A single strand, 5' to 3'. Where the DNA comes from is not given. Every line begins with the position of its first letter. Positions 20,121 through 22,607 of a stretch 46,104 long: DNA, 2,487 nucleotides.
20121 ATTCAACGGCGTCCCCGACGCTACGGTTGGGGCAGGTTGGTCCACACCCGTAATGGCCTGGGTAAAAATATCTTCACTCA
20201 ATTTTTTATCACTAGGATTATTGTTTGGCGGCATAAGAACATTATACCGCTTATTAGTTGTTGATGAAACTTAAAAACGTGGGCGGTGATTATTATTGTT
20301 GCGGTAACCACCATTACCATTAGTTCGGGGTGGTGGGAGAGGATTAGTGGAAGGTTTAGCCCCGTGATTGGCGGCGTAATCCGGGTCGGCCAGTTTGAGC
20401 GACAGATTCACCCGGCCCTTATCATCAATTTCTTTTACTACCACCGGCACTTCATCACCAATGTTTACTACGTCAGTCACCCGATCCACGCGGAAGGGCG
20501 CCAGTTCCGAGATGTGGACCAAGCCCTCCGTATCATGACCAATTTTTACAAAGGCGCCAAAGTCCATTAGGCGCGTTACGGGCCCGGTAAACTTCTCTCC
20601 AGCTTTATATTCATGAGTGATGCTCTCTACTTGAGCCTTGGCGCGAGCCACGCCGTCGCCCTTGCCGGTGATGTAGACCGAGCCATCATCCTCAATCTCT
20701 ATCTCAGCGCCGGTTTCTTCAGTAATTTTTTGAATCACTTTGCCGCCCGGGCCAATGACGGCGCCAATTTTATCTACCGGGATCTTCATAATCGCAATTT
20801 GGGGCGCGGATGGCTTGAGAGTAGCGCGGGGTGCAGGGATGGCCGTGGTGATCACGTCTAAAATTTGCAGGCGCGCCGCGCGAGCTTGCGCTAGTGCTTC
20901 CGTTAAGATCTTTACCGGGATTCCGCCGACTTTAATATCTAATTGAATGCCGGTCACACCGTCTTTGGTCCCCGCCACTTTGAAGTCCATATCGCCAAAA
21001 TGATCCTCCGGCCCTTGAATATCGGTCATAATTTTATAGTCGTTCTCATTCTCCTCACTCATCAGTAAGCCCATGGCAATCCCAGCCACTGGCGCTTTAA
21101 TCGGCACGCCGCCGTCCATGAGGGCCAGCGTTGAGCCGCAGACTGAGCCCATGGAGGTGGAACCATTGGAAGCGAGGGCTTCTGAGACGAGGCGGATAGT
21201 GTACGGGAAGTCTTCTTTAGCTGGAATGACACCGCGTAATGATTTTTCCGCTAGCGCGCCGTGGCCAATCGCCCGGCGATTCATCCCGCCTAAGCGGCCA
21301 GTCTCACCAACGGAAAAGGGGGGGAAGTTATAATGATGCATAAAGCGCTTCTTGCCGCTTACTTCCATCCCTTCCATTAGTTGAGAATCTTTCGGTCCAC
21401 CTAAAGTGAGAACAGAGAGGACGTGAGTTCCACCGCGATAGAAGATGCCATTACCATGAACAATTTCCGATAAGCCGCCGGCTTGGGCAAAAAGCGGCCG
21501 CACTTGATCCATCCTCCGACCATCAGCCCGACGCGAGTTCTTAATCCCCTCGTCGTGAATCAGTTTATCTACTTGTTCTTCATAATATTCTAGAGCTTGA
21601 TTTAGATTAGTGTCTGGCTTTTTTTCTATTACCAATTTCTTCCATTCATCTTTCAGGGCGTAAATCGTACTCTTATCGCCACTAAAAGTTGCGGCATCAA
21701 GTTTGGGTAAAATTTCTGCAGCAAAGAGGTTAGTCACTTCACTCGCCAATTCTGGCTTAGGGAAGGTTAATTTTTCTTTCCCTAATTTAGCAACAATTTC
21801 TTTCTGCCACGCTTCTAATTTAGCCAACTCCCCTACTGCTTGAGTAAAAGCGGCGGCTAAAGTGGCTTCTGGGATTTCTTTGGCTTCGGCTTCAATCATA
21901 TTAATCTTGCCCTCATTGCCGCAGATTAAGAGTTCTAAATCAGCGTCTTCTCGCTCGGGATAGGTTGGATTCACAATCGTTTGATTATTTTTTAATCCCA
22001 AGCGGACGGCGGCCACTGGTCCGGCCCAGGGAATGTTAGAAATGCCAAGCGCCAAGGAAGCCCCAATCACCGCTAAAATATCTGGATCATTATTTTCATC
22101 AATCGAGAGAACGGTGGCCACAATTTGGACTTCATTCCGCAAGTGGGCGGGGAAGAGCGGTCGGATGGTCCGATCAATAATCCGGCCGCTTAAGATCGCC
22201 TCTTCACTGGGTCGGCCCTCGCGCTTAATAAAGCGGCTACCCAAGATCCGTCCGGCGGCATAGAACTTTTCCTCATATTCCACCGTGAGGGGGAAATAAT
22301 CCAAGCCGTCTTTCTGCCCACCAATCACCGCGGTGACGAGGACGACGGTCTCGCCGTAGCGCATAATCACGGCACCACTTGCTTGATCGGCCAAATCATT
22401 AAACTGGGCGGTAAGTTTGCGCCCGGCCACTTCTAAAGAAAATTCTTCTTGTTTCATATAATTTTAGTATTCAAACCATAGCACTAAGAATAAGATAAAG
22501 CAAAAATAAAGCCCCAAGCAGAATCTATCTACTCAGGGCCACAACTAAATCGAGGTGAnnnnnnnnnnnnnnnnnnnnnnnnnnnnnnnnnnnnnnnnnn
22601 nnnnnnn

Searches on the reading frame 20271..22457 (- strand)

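Call 93: search_protein_families(library=pfam, proteins=[window:20271-22457:-], max_evalue=0.00001)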
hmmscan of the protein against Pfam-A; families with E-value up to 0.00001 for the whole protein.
window:20271-22457:- (728 aa): 4 families
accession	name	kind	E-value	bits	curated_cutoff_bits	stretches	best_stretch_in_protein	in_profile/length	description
PF01138.27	RNase_PH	-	8.8e-47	159.2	25.5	2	12-143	2-130/130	3' exoribonuclease family, domain 1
PF00575.29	S1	-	4.5e-17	62.6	22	1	617-688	2-74/74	S1 RNA binding domain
PF00013.35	KH_1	-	6.2e-15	55.2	21.5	1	556-611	3-65/66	KH domain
PF03725.20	RNase_PH_C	-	1e-14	54.7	20.8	1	146-208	1-65/67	3' exoribonuclease family, domain 2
